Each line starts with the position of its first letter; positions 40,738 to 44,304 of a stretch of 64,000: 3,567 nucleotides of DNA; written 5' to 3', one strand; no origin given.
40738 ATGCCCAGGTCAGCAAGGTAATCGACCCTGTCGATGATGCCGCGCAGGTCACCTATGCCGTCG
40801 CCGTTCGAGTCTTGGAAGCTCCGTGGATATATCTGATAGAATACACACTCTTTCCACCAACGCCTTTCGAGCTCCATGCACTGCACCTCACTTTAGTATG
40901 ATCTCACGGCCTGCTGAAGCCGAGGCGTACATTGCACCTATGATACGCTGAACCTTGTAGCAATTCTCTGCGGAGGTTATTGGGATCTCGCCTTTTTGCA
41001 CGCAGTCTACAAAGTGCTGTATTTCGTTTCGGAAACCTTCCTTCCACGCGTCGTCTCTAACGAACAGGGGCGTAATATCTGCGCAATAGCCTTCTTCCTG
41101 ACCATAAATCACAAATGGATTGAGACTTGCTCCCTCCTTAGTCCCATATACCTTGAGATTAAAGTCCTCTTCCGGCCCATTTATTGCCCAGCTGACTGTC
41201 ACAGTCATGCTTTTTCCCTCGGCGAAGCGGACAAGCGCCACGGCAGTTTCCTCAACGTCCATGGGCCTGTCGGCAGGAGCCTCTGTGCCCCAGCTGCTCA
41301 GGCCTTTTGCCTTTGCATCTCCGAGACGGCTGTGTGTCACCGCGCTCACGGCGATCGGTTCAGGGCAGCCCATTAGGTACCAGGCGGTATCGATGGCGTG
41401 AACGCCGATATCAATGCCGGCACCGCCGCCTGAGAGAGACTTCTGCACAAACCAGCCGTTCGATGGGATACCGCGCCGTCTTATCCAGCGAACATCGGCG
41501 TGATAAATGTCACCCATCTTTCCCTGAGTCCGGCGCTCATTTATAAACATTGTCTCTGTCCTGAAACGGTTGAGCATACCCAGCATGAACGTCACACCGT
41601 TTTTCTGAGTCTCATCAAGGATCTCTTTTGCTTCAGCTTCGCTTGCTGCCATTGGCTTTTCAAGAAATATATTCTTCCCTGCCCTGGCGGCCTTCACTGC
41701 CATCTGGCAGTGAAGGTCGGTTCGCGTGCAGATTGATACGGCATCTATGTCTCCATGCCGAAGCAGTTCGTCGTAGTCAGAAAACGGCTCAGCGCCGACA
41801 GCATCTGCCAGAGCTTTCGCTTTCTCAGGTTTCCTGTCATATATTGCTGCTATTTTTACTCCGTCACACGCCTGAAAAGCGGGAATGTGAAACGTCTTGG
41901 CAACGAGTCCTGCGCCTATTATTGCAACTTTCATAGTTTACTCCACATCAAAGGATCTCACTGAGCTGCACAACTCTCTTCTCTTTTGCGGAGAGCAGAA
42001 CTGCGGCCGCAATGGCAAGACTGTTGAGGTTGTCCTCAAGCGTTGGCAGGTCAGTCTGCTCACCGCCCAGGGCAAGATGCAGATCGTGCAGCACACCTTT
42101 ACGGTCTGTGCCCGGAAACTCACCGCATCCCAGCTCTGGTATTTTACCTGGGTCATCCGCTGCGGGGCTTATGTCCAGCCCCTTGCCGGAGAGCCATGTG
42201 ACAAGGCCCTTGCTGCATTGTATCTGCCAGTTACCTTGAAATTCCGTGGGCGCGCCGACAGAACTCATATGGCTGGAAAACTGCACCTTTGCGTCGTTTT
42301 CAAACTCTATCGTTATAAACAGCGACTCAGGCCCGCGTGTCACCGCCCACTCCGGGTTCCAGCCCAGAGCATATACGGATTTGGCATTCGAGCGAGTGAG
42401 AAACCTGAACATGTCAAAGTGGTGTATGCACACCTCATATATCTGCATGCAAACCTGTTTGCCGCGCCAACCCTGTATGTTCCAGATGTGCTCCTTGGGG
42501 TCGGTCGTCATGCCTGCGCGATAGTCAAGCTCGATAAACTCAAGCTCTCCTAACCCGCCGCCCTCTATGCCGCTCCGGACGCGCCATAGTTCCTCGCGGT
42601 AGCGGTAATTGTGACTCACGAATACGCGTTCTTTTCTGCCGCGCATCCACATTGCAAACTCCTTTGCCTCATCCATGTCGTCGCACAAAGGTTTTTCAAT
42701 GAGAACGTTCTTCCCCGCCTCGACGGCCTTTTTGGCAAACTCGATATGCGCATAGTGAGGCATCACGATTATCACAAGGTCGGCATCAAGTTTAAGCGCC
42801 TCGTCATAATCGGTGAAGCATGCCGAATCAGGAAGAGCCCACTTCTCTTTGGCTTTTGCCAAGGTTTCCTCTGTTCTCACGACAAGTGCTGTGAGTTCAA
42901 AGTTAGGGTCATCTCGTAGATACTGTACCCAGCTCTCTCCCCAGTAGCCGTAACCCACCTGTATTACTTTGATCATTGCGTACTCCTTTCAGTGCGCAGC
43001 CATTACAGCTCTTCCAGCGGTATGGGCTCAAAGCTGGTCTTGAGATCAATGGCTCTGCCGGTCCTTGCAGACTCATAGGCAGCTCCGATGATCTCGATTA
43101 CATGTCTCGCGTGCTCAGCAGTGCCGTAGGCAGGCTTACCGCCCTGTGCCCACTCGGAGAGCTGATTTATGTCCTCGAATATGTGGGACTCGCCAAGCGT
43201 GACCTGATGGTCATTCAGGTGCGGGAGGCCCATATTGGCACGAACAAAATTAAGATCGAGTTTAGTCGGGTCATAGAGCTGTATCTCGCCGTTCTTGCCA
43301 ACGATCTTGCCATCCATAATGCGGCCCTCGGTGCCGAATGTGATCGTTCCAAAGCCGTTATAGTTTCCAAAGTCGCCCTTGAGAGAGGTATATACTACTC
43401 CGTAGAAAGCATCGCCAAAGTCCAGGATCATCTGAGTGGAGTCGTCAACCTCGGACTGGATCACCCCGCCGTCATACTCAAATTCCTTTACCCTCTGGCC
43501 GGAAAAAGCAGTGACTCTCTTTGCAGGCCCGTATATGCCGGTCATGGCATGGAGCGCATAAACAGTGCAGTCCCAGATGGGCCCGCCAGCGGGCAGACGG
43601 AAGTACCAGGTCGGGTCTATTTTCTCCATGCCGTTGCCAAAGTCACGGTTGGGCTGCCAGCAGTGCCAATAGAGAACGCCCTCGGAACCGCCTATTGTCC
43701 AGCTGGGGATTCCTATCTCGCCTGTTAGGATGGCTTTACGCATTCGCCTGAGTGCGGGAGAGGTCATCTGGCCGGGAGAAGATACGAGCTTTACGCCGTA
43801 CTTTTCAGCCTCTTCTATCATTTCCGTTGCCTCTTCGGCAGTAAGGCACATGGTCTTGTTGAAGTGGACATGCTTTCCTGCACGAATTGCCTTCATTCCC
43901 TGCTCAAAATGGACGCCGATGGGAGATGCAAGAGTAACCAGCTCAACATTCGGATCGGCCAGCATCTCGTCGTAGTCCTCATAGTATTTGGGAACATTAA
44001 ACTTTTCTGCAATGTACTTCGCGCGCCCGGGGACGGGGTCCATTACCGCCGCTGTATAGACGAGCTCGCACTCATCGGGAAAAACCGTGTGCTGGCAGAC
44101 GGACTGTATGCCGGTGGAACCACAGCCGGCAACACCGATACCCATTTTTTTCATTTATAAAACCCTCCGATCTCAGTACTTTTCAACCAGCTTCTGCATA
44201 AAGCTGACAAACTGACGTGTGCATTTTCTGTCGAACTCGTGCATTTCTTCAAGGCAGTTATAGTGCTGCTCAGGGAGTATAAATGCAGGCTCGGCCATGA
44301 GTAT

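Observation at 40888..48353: Candidate oxidative (3-keto-glycoside) glycoside or C-glycoside cleavage operon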

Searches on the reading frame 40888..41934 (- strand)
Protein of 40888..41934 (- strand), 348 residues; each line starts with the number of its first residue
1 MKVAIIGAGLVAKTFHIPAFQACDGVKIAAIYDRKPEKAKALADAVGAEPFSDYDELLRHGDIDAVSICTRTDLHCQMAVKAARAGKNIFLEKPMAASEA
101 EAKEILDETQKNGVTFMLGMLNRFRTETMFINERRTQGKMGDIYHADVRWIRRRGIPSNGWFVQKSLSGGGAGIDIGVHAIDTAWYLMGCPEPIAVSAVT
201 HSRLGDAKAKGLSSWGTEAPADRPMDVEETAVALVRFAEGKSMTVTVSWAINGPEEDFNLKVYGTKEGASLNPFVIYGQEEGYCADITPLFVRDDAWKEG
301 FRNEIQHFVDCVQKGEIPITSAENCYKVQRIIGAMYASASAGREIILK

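Call 3: search_protein_families(library=pfam, proteins=[window:40888-41934:-])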
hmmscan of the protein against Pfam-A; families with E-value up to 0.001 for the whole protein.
window:40888-41934:- (348 aa): 6 families
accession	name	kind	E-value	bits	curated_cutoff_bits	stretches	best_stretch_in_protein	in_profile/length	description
PF01408.29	GFO_IDH_MocA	-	1.4e-34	119.8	24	1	1-119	1-119/120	Oxidoreductase family, NAD-binding Rossmann fold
PF22725.1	GFO_IDH_MocA_C3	-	2.6e-22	79.6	27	1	136-267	9-121/124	GFO/IDH/MocA C-terminal domain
PF02894.22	GFO_IDH_MocA_C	-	5.4e-22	79.1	22.9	1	137-345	6-216/218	Oxidoreductase family, C-terminal alpha/beta domain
PF03447.22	NAD_binding_3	-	0.00031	21.9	24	1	25-117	21-114/116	Homoserine dehydrogenase, NAD binding domain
PF03807.23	F420_oxidored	-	0.00036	21.5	21.6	1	2-63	1-62/94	NADP oxidoreductase coenzyme F420-dependent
PF01488.26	Shikimate_DH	-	0.0005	20.6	24.3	1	2-82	14-97/138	Shikimate / quinate 5-dehydrogenase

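Call 4: search_protein_families(library=ncbifam, proteins=[window:40888-41934:-])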
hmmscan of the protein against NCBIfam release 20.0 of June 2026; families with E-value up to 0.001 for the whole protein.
window:40888-41934:- (348 aa): 11 families
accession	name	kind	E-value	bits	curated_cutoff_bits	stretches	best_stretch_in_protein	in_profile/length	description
TIGR04380.1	myo_inos_iolG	equivalog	1.3e-40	139.3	355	1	1-344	2-328/330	inositol 2-dehydrogenase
NF040723.1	UDP-GlcNAcDh_Arch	equivalog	4.4e-35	121.7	450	1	1-328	1-290/302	UDP-N-acetylglucosamine 3-dehydrogenase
NF052479.1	LevoglcsnDh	equivalog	1.7e-28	99.4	650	1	1-269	4-287/386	levoglucosan dehydrogenase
NF041392.1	XylDh_Gfo6_Halo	equivalog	1.2e-25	90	350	1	2-345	18-348/350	D-xylose 1-dehydrogenase Gfo6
NF008607.0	PRK11579.1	subfamily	4.8e-21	75.1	330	1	1-197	5-198/346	oxidoreductase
NF007574.0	PRK10206.1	equivalog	4.8e-19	68.6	352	1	2-196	4-195/345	oxidoreductase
NF052679.1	InsChiInosDhIolG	equivalog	3.8e-14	52.5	540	1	1-140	3-145/343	bifunctional inositol 2-dehydrogenase/D-chiro-inositol 1-dehydrogenase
NF058561.1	BT_2158_fam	equivalog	1.8e-08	33.4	750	1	20-148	51-182/487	glycoside 3-dehydrogenase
NF058563.1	BT_2159_fam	equivalog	9.9e-08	31.4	650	1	1-190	1-185/350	disaccharide 3-dehydrogenase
NF009830.0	PRK13304.1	equivalog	3.3e-05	23.5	267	1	1-90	2-89/265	aspartate dehydrogenase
NF009825.0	PRK13302.1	equivalog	0.00077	19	253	0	2-113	8-116/271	aspartate dehydrogenase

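Call 31: search_solved_structures(query=window:40888-41934:-, max_evalue=1e-20)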
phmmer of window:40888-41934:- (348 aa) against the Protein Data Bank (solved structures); distinct sequences matched with E-value up to 1e-20: 10.
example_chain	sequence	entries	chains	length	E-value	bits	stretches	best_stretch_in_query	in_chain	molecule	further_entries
7xr9_A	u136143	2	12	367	1.1e-45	159.5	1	1-340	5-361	DgpA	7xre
9m3d_B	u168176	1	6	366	2.6e-41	145.1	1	3-345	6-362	DgpA1 from W974-1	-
5a02_A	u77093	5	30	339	2.6e-29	105.6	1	3-345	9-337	ALDOSE-ALDOSE OXIDOREDUCTASE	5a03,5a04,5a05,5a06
1evj_A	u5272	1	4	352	6.7e-27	97.7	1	4-208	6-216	GLUCOSE-FRUCTOSE OXIDOREDUCTASE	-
1ofg_A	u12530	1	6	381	6.1e-26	94.5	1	4-208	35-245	GLUCOSE-FRUCTOSE OXIDOREDUCTASE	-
1ryd_A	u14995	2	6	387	6.4e-26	94.5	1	4-208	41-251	glucose-fructose oxidoreductase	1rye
1h6a_A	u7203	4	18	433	9.1e-26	94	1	4-208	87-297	PRECURSOR FORM OF GLUCOSE-FRUCTOSE OXIDOREDUCTASE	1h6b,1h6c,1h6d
3e18_A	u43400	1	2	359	9.4e-24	87.4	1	3-212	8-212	oxidoreductase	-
6a3f_A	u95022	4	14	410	6e-23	84.7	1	30-303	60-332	Putative dehydrogenase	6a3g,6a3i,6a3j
6jw6_A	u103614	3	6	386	7.7e-23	84.4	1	2-272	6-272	Dehydrogenase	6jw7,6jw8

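Call 49: search_solved_structures(query=window:40888-41934:-, max_evalue=1e-40, show_alignments=2)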
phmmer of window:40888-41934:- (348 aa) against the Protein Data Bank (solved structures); distinct sequences matched with E-value up to 1e-40: 2.
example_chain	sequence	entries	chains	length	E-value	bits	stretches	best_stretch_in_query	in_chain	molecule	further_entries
7xr9_A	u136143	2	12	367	1.1e-45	159.5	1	1-340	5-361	DgpA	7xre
9m3d_B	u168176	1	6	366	2.6e-41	145.1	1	3-345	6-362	DgpA1 from W974-1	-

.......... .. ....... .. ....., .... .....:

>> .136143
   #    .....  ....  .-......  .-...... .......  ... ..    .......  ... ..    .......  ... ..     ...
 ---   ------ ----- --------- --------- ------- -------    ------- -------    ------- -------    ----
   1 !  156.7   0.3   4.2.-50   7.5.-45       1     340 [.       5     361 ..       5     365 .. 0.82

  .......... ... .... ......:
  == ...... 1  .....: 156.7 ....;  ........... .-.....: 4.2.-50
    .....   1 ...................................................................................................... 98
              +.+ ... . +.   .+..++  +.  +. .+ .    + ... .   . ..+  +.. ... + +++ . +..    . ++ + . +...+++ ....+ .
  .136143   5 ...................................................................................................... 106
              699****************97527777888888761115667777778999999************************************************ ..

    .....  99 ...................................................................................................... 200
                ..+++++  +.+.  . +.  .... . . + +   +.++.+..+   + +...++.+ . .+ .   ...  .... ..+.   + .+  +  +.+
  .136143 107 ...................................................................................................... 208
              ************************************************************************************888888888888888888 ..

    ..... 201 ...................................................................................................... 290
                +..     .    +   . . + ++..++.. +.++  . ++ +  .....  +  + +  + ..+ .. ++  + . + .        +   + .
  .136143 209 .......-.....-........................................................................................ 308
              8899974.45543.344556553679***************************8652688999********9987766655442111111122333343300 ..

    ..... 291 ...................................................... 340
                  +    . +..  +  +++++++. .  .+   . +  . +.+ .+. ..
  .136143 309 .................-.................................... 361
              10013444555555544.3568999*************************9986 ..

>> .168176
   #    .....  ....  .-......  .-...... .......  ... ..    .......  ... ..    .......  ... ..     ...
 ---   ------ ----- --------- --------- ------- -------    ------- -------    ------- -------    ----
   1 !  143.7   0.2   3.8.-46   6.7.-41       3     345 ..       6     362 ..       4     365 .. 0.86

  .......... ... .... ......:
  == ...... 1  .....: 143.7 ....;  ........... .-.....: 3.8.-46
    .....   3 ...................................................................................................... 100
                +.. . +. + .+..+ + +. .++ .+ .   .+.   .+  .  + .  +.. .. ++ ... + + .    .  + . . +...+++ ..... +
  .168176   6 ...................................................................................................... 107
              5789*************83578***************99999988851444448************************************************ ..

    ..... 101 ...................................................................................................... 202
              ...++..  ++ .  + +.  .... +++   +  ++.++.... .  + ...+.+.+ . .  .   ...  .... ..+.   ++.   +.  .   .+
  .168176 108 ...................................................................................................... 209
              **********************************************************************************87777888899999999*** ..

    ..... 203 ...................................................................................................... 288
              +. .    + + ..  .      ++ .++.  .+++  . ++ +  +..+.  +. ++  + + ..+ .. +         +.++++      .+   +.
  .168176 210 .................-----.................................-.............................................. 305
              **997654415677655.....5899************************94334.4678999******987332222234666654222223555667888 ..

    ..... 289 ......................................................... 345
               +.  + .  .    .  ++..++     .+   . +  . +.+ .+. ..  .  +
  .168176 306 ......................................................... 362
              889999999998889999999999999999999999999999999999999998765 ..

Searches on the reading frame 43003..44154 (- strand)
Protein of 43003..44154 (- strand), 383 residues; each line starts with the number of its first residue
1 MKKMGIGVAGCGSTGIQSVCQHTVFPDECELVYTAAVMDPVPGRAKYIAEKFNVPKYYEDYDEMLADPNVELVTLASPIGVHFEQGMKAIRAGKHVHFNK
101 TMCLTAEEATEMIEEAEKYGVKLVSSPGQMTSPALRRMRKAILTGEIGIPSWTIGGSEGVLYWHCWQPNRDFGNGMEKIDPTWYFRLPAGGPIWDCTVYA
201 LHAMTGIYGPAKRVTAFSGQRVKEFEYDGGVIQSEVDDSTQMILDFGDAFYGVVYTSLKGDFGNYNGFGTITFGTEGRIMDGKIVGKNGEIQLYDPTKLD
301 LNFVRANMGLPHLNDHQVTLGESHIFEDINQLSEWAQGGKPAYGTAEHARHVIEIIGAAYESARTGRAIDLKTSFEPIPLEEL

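Call 3: search_protein_families(library=pfam, proteins=[window:43003-44154:-])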
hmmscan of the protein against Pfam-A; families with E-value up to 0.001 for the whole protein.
window:43003-44154:- (383 aa): 3 families
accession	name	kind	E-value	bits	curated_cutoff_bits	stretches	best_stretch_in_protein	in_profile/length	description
PF01408.29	GFO_IDH_MocA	-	1.1e-19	71.7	24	1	6-123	3-116/120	Oxidoreductase family, NAD-binding Rossmann fold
PF22725.1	GFO_IDH_MocA_C3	-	5.4e-10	39.8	27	1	172-279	30-123/124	GFO/IDH/MocA C-terminal domain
PF02894.22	GFO_IDH_MocA_C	-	6e-07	29.9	22.9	1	162-371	19-218/218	Oxidoreductase family, C-terminal alpha/beta domain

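Call 4: search_protein_families(library=ncbifam, proteins=[window:43003-44154:-])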
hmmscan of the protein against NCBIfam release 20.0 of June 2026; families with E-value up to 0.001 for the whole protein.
window:43003-44154:- (383 aa): 9 families
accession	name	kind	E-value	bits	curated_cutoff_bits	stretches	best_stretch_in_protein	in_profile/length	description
NF040723.1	UDP-GlcNAcDh_Arch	equivalog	7.3e-16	58.6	450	1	5-148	2-139/302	UDP-N-acetylglucosamine 3-dehydrogenase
TIGR04380.1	myo_inos_iolG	equivalog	2.2e-15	56.4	355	1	29-150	24-145/330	inositol 2-dehydrogenase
NF052479.1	LevoglcsnDh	equivalog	4.4e-14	51.9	650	1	30-148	34-152/386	levoglucosan dehydrogenase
NF041392.1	XylDh_Gfo6_Halo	equivalog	2.1e-13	49.8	350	1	31-155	41-168/350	D-xylose 1-dehydrogenase Gfo6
NF052679.1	InsChiInosDhIolG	equivalog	2.3e-11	43.3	540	1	4-150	3-148/343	bifunctional inositol 2-dehydrogenase/D-chiro-inositol 1-dehydrogenase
NF008607.0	PRK11579.1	subfamily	4.3e-08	32.5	330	1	59-121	54-116/346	oxidoreductase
NF007574.0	PRK10206.1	equivalog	7.5e-08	31.8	352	1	55-148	51-144/345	oxidoreductase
NF058561.1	BT_2158_fam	equivalog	4.3e-06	25.6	750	1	42-148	67-175/487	glycoside 3-dehydrogenase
NF058563.1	BT_2159_fam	equivalog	6.7e-05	22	650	1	27-148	23-141/350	disaccharide 3-dehydrogenase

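Call 7: search_solved_structures(query=window:43003-44154:-, max_evalue=0.001)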
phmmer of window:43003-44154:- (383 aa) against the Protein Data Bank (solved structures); distinct sequences matched with E-value up to 0.001: 66 (the best 60 are shown).
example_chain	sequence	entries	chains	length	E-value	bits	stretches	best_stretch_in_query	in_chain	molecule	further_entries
4gqa_A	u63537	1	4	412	4.1e-17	65.5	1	5-284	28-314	NAD binding Oxidoreductase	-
5ya8_A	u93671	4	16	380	1.5e-14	57.1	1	37-301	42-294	Scyllo-inositol dehydrogenase with L-glucose dehydrogenase activity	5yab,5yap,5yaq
6ktj_A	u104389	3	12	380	2.7e-14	56.2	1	37-301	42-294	Scyllo-inositol dehydrogenase with L-glucose dehydrogenase activity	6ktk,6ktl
6jw6_A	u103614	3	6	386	1.7e-13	53.6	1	34-146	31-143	Dehydrogenase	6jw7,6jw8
3ezy_A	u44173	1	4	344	8.3e-13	51.3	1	5-150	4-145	Dehydrogenase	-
2glx_A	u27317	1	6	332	1.4e-12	50.6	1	47-151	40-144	1,5-anhydro-D-fructose reductase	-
2o48_X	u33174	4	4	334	3.2e-12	49.4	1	14-148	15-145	Dimeric dihydrodiol dehydrogenase | Trans-1,2-dihydrobenzene-1,2-diol dehydrogenase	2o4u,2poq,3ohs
7xr9_A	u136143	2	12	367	3.6e-12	49.2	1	1-148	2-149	DgpA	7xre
5a02_A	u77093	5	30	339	6.7e-12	48.3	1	3-126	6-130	ALDOSE-ALDOSE OXIDOREDUCTASE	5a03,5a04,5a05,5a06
4fb5_A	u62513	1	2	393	1.4e-11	47.2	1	1-148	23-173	Probable oxidoreductase protein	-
1evj_A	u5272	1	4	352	1.7e-11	47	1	8-148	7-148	GLUCOSE-FRUCTOSE OXIDOREDUCTASE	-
3evn_A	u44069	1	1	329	4.8e-11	45.5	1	44-149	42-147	Oxidoreductase, Gfo/Idh/MocA family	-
3gdo_A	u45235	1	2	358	6.6e-11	45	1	43-124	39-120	Uncharacterized oxidoreductase yvaA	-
3gfg_A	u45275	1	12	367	7e-11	44.9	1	43-124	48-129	Uncharacterized oxidoreductase yvaA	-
1ofg_A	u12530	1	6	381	1e-10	44.4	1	29-148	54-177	GLUCOSE-FRUCTOSE OXIDOREDUCTASE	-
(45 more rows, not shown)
